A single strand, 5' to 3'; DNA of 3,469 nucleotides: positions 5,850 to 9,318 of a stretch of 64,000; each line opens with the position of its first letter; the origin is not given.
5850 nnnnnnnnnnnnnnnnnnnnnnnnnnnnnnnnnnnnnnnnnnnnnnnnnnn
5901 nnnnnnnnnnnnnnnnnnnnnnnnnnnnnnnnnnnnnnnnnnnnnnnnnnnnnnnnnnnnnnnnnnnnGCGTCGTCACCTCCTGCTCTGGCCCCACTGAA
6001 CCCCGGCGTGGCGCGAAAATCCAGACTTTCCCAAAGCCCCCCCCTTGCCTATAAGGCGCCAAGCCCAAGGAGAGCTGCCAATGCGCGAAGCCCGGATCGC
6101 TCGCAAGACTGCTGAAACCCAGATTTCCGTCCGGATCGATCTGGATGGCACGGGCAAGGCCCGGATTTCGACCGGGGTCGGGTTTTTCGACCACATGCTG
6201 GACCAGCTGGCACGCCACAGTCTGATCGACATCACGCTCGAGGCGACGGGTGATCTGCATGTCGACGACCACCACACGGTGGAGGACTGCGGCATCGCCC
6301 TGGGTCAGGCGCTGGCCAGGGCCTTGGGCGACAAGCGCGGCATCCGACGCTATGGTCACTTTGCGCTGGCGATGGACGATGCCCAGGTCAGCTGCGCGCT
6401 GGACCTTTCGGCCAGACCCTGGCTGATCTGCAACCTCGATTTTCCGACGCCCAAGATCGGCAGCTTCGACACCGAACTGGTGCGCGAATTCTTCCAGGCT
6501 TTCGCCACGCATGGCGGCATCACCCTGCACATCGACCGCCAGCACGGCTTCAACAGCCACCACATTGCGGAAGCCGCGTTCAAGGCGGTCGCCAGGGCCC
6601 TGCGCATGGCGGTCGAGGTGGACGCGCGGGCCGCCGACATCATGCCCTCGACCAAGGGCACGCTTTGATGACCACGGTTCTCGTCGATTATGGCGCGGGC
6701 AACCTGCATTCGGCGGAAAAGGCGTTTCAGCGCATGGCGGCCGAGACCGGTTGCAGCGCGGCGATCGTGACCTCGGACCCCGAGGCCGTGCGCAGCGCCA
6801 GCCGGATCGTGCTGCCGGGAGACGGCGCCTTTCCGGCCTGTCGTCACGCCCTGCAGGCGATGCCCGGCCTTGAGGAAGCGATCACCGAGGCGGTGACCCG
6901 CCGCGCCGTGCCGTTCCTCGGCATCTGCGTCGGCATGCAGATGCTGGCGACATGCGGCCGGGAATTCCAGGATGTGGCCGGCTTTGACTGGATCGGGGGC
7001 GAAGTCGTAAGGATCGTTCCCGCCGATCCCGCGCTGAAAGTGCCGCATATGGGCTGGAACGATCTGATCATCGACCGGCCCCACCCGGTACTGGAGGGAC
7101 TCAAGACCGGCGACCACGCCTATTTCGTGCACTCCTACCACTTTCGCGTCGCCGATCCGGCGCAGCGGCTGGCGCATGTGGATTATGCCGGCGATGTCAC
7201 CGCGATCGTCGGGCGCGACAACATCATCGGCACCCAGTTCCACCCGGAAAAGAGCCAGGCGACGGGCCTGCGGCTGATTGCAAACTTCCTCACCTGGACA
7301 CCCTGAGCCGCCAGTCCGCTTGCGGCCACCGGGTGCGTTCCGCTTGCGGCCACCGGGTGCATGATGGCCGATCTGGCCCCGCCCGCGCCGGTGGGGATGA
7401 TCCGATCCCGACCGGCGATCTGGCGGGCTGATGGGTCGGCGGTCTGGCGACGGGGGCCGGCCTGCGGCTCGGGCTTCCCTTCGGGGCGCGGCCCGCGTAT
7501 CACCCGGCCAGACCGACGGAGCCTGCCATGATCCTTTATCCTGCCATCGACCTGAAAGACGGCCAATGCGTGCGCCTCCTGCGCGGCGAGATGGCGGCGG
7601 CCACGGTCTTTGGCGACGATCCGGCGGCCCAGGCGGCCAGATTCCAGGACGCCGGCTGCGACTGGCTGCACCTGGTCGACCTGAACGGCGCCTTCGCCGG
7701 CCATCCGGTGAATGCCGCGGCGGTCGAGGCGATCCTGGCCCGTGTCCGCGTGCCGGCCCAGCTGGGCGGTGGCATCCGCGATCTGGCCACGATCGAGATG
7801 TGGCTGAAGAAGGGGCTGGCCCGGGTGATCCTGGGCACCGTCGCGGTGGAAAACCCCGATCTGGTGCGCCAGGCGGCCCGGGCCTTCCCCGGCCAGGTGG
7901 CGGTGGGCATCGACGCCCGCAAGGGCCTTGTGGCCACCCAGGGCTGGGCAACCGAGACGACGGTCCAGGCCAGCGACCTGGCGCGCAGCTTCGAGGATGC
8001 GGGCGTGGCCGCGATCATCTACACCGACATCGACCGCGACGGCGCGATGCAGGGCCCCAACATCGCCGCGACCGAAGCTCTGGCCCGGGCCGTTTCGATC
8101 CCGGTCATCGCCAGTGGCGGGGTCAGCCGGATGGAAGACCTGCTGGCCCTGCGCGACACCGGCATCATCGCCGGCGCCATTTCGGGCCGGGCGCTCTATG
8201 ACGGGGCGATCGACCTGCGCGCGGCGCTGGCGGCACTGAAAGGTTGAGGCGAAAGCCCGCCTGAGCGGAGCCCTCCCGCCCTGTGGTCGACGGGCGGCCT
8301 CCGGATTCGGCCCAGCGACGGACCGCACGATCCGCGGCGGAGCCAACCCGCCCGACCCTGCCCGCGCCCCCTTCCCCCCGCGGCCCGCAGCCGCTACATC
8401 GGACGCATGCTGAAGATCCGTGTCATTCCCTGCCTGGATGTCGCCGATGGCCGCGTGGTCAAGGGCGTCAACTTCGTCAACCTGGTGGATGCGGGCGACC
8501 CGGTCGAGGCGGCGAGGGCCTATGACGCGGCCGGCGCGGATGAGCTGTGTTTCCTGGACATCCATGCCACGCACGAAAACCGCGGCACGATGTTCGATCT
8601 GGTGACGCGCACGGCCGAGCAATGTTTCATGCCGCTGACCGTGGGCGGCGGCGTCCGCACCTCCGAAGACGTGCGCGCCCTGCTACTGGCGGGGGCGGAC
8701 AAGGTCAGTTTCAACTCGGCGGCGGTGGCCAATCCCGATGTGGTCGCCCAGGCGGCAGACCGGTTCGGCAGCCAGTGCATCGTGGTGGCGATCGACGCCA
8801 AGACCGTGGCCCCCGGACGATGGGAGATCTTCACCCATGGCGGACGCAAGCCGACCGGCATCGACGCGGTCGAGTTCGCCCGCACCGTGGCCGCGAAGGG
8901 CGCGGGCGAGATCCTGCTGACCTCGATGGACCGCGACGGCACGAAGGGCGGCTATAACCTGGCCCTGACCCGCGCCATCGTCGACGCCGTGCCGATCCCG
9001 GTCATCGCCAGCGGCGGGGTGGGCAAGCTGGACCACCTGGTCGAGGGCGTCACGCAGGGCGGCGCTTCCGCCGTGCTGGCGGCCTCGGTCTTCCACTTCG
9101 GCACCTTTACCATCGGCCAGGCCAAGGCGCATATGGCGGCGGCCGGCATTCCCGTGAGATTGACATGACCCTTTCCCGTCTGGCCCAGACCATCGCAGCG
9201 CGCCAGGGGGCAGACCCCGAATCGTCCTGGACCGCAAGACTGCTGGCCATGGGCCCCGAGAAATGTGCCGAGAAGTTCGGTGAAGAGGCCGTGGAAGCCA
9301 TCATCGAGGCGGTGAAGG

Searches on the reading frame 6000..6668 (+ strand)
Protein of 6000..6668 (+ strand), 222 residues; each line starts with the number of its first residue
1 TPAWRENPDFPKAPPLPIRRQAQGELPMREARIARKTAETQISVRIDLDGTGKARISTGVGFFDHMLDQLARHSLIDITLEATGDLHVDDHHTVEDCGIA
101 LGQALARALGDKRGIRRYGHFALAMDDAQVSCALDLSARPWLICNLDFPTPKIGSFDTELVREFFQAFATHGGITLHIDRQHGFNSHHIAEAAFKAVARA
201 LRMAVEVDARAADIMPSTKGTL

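Call 83: search_protein_families(library=pfam, proteins=[window:6000-6668:+], max_evalue=0.0001)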
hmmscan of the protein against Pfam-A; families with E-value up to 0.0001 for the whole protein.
window:6000-6668:+ (222 aa): 1 family
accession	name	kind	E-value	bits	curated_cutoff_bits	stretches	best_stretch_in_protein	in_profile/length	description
PF00475.24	IGPD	-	1e-65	220.7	27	1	58-201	1-144/144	Imidazoleglycerol-phosphate dehydratase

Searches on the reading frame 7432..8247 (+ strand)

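Call 83: search_protein_families(library=pfam, proteins=[window:7432-8247:+], max_evalue=0.0001)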
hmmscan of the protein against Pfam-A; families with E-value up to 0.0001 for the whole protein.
window:7432-8247:+ (271 aa): 2 families
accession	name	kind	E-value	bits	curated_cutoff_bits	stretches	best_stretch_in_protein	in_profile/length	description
PF00977.27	His_biosynth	-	1.2e-82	277.2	23.6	1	35-260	2-227/228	Histidine biosynthesis protein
PF01207.24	Dus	-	2.6e-08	33.8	20.4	0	171-256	132-218/311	Dihydrouridine synthase (Dus)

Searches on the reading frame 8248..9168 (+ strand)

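Call 83: search_protein_families(library=pfam, proteins=[window:8248-9168:+], max_evalue=0.0001)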
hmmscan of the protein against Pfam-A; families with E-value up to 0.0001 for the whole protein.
window:8248-9168:+ (306 aa): 3 families
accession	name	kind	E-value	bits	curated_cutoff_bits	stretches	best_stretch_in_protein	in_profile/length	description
PF00977.27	His_biosynth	-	4e-85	285.3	23.6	1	58-288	1-228/228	Histidine biosynthesis protein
PF03060.21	NMO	-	2.9e-06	27.3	28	0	205-282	143-225/331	Nitronate monooxygenase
PF01207.24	Dus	-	7e-06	25.8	20.4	0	204-279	137-214/311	Dihydrouridine synthase (Dus)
